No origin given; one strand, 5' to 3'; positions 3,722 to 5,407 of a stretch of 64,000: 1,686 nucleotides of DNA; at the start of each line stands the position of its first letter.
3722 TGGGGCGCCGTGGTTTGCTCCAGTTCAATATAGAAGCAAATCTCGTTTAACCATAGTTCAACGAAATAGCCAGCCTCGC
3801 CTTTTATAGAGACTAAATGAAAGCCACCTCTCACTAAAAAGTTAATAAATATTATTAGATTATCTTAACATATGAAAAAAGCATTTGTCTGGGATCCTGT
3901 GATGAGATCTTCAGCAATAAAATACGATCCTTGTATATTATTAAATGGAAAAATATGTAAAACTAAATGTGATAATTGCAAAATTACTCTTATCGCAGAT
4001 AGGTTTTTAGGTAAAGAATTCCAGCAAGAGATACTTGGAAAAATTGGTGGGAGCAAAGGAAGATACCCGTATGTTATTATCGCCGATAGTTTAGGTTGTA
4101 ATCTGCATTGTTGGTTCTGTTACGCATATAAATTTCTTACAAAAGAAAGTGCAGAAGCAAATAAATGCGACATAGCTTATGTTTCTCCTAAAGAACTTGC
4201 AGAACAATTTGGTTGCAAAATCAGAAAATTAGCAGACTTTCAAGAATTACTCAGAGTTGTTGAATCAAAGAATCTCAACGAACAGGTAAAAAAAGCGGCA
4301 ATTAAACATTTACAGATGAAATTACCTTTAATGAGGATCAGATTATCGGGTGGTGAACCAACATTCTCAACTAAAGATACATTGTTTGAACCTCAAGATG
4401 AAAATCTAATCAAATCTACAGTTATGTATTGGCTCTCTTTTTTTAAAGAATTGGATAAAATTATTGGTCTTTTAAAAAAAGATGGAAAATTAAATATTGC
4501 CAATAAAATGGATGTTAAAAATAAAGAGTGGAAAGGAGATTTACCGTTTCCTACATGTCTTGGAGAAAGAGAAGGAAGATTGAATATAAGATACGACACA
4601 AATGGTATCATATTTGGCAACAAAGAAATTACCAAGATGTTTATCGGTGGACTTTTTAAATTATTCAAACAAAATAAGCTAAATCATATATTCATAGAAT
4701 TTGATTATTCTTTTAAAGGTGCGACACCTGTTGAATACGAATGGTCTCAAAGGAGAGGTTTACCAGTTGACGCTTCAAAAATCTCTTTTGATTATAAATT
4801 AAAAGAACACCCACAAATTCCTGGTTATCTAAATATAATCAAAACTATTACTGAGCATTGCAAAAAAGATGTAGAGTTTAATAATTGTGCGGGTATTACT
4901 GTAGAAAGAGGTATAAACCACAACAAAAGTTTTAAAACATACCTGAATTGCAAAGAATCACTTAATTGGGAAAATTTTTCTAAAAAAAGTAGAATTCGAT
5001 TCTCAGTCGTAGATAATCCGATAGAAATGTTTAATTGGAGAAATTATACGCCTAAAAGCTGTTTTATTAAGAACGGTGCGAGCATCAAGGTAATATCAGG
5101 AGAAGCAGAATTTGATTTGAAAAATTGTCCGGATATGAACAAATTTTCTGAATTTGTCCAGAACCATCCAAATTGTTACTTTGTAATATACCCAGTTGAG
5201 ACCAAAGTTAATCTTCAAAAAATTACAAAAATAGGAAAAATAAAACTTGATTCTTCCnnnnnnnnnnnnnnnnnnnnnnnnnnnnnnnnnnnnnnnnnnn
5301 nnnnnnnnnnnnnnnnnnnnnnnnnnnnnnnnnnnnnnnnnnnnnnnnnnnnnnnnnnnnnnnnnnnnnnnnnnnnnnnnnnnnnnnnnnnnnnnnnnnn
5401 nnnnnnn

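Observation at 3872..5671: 599-aa fusion of a radical SAM catalytic core to a C-terminal EVE/PUA-like modified-base reader domain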

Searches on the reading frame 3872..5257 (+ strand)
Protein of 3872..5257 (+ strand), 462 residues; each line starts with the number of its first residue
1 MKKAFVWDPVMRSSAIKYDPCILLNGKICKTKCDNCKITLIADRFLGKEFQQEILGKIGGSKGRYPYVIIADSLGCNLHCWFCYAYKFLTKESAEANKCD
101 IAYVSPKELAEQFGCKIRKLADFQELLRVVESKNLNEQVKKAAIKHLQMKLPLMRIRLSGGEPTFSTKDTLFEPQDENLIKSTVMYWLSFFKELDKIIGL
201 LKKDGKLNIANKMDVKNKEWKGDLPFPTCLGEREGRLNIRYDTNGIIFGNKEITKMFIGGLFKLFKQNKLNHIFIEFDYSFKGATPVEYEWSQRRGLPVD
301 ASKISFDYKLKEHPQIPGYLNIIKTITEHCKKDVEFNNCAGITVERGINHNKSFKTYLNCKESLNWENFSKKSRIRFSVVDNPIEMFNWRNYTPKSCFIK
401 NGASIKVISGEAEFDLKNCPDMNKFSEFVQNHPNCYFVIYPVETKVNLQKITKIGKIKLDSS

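Call 49: search_protein_representatives(alignment_id=A2)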
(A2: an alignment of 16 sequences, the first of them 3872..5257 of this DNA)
Query: 16 sequences, 463 profile positions. Proteins with E-value up to 0.001 (for the whole library): 70; up to 1e-10: 54; up to 1e-30: 37. The best 70 are listed.
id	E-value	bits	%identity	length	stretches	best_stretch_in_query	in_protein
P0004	1.9e-223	758.8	-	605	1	1-459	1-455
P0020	2.6e-178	610.0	-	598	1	1-459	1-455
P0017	1.9e-161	554.4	-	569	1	38-460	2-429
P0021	1.4e-142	492.2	-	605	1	1-444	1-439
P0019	7.3e-135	466.7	-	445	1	1-445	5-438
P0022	1.2e-134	466.1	-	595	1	1-445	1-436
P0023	2.9e-123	428.5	-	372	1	97-459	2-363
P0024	1.3e-116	406.6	-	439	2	150-425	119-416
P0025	1.5e-113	396.5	-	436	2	150-444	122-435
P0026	1.8e-111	389.7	-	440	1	5-438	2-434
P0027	2.7e-107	375.9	-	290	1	2-292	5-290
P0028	1.3e-98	347.3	-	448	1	3-443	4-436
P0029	5.0e-97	342.0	-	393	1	41-446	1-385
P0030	6.8e-96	338.3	-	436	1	1-446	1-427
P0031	1.9e-95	336.8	-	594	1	1-424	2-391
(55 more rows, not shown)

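Call 50: find_related_loci(query=A2, collection=genome_contigs, flank=8000)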
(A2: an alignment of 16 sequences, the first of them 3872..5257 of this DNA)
Query A2 (462 aa) in genome_contigs; peptide patterns used: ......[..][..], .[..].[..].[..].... (x = any residue, [..] = any of these).
39 stretches matched a pattern; 5 encode a relative of the query (tblastn E <= 1e-3); 5 distinct loci.
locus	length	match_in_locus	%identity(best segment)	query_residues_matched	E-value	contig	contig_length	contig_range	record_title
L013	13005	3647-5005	51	1-449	2e-157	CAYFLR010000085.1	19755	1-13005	MAG TPA_asm: uncultured bacterium isolate ERP019367_co2_29 genome assembly, contig: NODE_1927_length_19755_cov_3.069543,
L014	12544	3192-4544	42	1-450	3e-112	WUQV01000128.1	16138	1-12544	MAG: Candidatus Bathyarchaeota archaeon isolate ILS 300 k141_207028, whole genome shotgun sequence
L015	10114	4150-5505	40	2-456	2e-109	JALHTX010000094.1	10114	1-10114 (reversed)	MAG: Thermoplasmatota archaeon isolate PFL35 seq_1103557, whole genome shotgun sequence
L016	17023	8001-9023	36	38-414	2e-65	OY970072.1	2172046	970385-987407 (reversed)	MAG: Candidatus Bathyarchaeota archaeon isolate MFD04408.bin.c.3 genome assembly, chromosome: 1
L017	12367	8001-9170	33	2-405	2e-59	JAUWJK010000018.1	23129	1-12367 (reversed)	MAG: Candidatus Bathyarchaeota archaeon isolate CSMAG_2318 CSMAG_2318_k127_10896021_length_23129_cov_34.1064, whole geno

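Call 51: find_related_loci(query=A2, collection=metagenome_contigs, flank=8000)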
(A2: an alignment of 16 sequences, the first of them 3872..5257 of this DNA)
Query A2 (462 aa) in metagenome_contigs; peptide patterns used: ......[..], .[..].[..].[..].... (x = any residue, [..] = any of these).
149 stretches matched a pattern; 15 encode a relative of the query (tblastn E <= 1e-3); 15 distinct loci.
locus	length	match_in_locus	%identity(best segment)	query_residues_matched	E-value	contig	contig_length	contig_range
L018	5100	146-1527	69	1-462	2e-171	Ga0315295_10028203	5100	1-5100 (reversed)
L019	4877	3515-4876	44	1-458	5e-129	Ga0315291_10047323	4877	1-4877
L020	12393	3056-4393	41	2-450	1e-107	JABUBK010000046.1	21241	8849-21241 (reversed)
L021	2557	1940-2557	68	1-206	2e-98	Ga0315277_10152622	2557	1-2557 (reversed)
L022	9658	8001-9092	36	1-386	1e-75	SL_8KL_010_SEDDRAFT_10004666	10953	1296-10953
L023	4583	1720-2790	37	33-413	1e-66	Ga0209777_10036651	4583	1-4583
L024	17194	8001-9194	34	1-414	4e-65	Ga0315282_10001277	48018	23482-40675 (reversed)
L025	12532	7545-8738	32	33-443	2e-59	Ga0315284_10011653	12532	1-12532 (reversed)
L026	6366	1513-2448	34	33-372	8e-58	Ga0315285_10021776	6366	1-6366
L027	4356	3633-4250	43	2-204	4e-50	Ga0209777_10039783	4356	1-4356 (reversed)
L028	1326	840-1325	48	3-166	9e-44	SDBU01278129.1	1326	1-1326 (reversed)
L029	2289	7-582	41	218-408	3e-42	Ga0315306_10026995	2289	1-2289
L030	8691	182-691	36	223-392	4e-29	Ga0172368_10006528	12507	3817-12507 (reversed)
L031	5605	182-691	36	223-392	4e-29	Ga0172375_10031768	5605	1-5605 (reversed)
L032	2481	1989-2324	46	2-116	1e-26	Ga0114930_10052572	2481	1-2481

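Call 52: find_related_loci(query=A2, collection=viral_contigs, flank=8000)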
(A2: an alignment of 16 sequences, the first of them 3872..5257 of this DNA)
Query A2 (462 aa) in viral_contigs; peptide patterns used: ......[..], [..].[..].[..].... (x = any residue, [..] = any of these).
16 stretches matched a pattern, but none encodes a relative of the query by tblastn (E <= 1e-3).

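Call 55: search_protein_families(library=pfam, proteins=[L025:7114-7410:+, L016:9149-9733:+, L025:8773-10020:-, L025:10662-11309:+, L022:7658-7927:+, L022:1307-2791:-, L022:5068-6051:-, L019:2420-3133:-, L026:3929-4288:+, L022:2791-3648:-], max_evalue=0.01)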
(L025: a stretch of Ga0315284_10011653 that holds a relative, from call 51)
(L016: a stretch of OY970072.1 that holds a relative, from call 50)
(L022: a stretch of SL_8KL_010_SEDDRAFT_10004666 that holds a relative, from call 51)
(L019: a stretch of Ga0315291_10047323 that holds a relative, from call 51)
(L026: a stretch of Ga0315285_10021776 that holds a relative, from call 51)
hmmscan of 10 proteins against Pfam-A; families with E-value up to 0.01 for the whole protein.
L025:7114-7410:+ (99 aa): 4 families
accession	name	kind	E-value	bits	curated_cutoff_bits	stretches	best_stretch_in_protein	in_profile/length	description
PF13412.12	HTH_24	-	0.00041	20.3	21.9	1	11-51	5-45/48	Winged helix-turn-helix DNA-binding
PF13601.12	HTH_34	-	0.0016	19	27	1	10-77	1-70/80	Winged helix DNA-binding domain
PF25213.1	HVO_A0261_N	-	0.0025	18.1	35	1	9-77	11-72/86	HVO_A0261 N-terminal domain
PF25212.1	HVO_A0114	-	0.0054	16.9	27.6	1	12-59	25-72/84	HVO_A0114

L016:9149-9733:+ (195 aa): 4 families
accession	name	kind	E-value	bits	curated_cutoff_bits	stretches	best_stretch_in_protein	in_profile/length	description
PF01844.29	HNH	-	2e-12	47.5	21.4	1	66-107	1-46/47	HNH endonuclease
PF14279.12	HNH_5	-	2.2e-12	47.1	27.5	1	66-108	1-46/56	HNH endonuclease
PF13395.12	HNH_4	-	5.7e-05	23.4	22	1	73-108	16-51/54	HNH endonuclease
PF05766.18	NinG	-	0.0027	18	25.4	0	52-104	82-138/193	Bacteriophage Lambda NinG protein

L025:8773-10020:- (416 aa): 0 families

L025:10662-11309:+ (216 aa): 0 families

L022:7658-7927:+ (90 aa): 14 families
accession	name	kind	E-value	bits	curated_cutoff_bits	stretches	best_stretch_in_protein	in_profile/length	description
PF12840.13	HTH_20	-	1.1e-08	35.3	27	1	17-63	2-49/51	Helix-turn-helix domain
PF25213.1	HVO_A0261_N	-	1.2e-08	35.2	35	1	12-89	4-75/86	HVO_A0261 N-terminal domain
PF01022.26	HTH_5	-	1.6e-08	34.7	22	1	20-63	3-46/47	Bacterial regulatory protein, arsR family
PF12802.13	MarR_2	-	9.7e-07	29.3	27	1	28-63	14-51/61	MarR family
PF21476.4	PF0610-like_N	-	8.5e-06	26.3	33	1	19-55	1-37/50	PF0610-like, N-terminal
PF09339.16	HTH_IclR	-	2.6e-05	24.3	22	1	29-63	15-49/52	IclR helix-turn-helix domain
PF13412.12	HTH_24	-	0.00011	22.1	21.9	1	22-63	6-48/48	Winged helix-turn-helix DNA-binding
PF14947.12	HTH_45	-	0.00028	21.3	25.5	1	25-88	12-69/77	Winged helix-turn-helix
PF13551.12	HTH_29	-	0.00058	20.3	28.1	1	21-81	1-61/64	Winged helix-turn helix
PF21984.2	DnaD_N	-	0.001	19.7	27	1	33-74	36-77/101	DnaD N-terminal domain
PF01978.25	TrmB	-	0.002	18.4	25.6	1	28-64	18-54/68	Sugar-specific transcriptional regulator TrmB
PF13545.12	HTH_Crp_2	-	0.0042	17.4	27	1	32-63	22-53/70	Crp-like helix-turn-helix domain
PF02002.24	TFIIE_alpha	-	0.0052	17.1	22.9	1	23-69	17-64/105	TFIIE alpha subunit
PF13814.12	Replic_Relax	-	0.0055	17.2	25.3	1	31-82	8-67/191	Replication-relaxation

L022:1307-2791:- (495 aa): 1 family
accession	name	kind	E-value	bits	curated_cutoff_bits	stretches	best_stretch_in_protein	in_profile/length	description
PF07728.20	AAA_5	-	7.7e-13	49.1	22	1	278-356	66-139/139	AAA domain (dynein-related subfamily)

L022:5068-6051:- (328 aa): 0 families

L019:2420-3133:- (238 aa): 0 families

L026:3929-4288:+ (120 aa): 1 family
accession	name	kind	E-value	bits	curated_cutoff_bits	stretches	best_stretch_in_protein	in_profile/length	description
PF12643.12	MazG-like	-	9.3e-16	58.3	27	1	38-115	2-77/85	MazG-like family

L022:2791-3648:- (286 aa): 1 family
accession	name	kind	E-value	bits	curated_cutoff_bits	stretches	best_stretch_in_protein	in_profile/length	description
PF20720.3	nSTAND3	-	0.0029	17.7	27.2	1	247-277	8-38/155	Novel STAND NTPase 3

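Call 58: search_protein_families(library=padloc, proteins=[L025:8773-10020:-, L025:10662-11309:+, L022:5068-6051:-, L022:1307-2791:-, L014:5811-8366:+, L015:6126-7481:+, L016:9149-9733:+], max_evalue=0.01)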
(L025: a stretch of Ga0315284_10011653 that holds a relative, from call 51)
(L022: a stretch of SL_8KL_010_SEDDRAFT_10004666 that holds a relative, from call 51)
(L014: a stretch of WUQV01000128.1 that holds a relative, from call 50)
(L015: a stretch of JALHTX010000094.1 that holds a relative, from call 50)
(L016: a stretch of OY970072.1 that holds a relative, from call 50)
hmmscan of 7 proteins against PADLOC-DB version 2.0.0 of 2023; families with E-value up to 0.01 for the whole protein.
L025:8773-10020:- (416 aa): 0 families

L025:10662-11309:+ (216 aa): 0 families

L022:5068-6051:- (328 aa): 2 families
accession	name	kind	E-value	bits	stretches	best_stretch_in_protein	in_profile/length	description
PDLC04132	HNH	-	5.2e-06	23.8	1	169-322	117-269/286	-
PDLC03546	HNH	-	7.1e-05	20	1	199-290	151-238/282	Type II restriction enzyme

L022:1307-2791:- (495 aa): 2 families
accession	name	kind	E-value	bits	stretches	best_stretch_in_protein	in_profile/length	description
PDLC03547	REase_II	-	1.9e-12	44.6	1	271-358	339-440/585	Type II restriction enzyme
PDLC03448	REase_II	-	8e-10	35.5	1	279-421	626-779/857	Type II restriction enzyme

L014:5811-8366:+ (852 aa): 0 families

L015:6126-7481:+ (452 aa): 0 families

L016:9149-9733:+ (195 aa): 16 families
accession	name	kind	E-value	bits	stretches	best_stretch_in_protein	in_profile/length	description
PDLC04266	PDC-M01B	-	5.7e-07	27.4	1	58-108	89-141/281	-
PDLC04259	PDC-M01B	-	7.3e-07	27.4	1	11-108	42-141/277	-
PDLC03656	mREase_IV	-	3.7e-05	21.6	1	56-106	205-260/277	Type IV methyl-directed restriction enzyme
PDLC00315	PtuB1|PtuB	-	4.4e-05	21.4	1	66-110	33-81/227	Unknown function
PDLC04248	PDC-M01B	-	8.2e-05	20.6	1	54-108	25-81/216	-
PDLC04264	PDC-M01B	-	0.00014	19.8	1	57-109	94-148/282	-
PDLC04255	PDC-M01B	-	0.00058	17.6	1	63-108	107-154/285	-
PDLC00317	PtuB1|PtuB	-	0.0011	16.9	1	62-105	58-103/244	Unknown function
PDLC00337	PtuB1|PtuB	-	0.0016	16.3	1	60-108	53-107/216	Unknown function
PDLC03478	REase_II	-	0.0019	15.9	0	145-185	141-178/219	Type II restriction enzyme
PDLC00340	PtuB1|PtuB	-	0.002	15.8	1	63-108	66-113/268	Unknown function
PDLC00335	PtuB1|PtuB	-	0.003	15.1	1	60-112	45-105/214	Unknown function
PDLC04251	PDC-M01B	-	0.0031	14.9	1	57-107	93-144/279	-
PDLC00973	Cas9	-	0.0034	13.9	1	72-115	622-665/830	CRISPR subtype II RNA-guided endonuclease Cas9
PDLC00345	PtuB1|PtuB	-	0.0059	14.2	1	60-112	48-108/223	Unknown function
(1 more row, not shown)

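Call 63: search_solved_structures(query=A2, max_evalue=10, show_alignments=5)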
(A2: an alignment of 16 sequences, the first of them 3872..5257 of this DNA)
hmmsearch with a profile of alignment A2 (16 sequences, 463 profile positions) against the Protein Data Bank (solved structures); distinct sequences matched with E-value up to 10: 2.
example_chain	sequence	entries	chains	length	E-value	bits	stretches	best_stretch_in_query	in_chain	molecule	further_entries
4s25_A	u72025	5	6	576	0.35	12.8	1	145-172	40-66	Phosphomethylpyrimidine synthase, chloroplastic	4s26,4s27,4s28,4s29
4n7q_A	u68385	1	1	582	0.35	12.8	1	145-172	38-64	Phosphomethylpyrimidine synthase, chloroplastic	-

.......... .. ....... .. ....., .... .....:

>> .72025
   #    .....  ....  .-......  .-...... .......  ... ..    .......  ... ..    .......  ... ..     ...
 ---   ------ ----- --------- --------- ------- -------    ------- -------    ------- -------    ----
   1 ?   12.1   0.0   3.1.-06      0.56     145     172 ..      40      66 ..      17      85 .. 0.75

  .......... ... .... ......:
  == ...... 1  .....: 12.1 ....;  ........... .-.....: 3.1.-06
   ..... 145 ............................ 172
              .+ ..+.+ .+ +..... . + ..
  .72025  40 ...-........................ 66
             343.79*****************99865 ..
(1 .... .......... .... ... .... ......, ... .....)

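Call 66: predict_structure(alignment_id=A2)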
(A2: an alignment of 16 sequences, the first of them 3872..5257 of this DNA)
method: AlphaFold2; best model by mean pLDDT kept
length: 462 residues; sequences in the alignment: 16
mean_pLDDT: 87.2   pTM: 0.88
mean pLDDT of the five models: 87.2, 86.6, 85.4, 84.5, 78.5
residues with pLDDT >= 90: 261; 70-90: 152; 50-70: 37; < 50: 12
segments of 3 or more residues with pLDDT < 50: 452-462
pLDDT, mean of each block of 10 residues (from residue 1): 87 87 81 88 73 60 78 86 85 88 94 95 92 89 89 89 64 67 92 98 95 81 86 93 89 95 98 96 96 95 96 95 97 96 93 92 96 91 76 80 93 93 89 92 88 43 36
secondary structure, 60 per line:
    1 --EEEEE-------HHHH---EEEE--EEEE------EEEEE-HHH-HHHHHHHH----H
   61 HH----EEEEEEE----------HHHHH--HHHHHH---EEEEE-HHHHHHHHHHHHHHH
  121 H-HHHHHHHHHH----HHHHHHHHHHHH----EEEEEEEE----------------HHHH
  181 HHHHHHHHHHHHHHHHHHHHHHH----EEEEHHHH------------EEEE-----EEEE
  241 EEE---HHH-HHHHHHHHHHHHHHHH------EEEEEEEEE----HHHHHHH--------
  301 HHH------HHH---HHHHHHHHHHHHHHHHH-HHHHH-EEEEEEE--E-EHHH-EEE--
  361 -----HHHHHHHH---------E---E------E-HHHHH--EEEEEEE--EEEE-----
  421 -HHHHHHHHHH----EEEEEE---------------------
elements in order: E3-7 H15-18 E22-25 E28-31 E38-42 H48-55 E67-73 H84-88 H91-96 E100-104 H106-121 H123-132 H137-148 E153-160 H177-203 E208-211 H212-215 E228-231 E237-243 H251-266 E273-281 H286-292 H316-332 H334-338 E340-346 E356-358 H366-373 H396-400 E403-409 E412-415 H422-431 E436-441
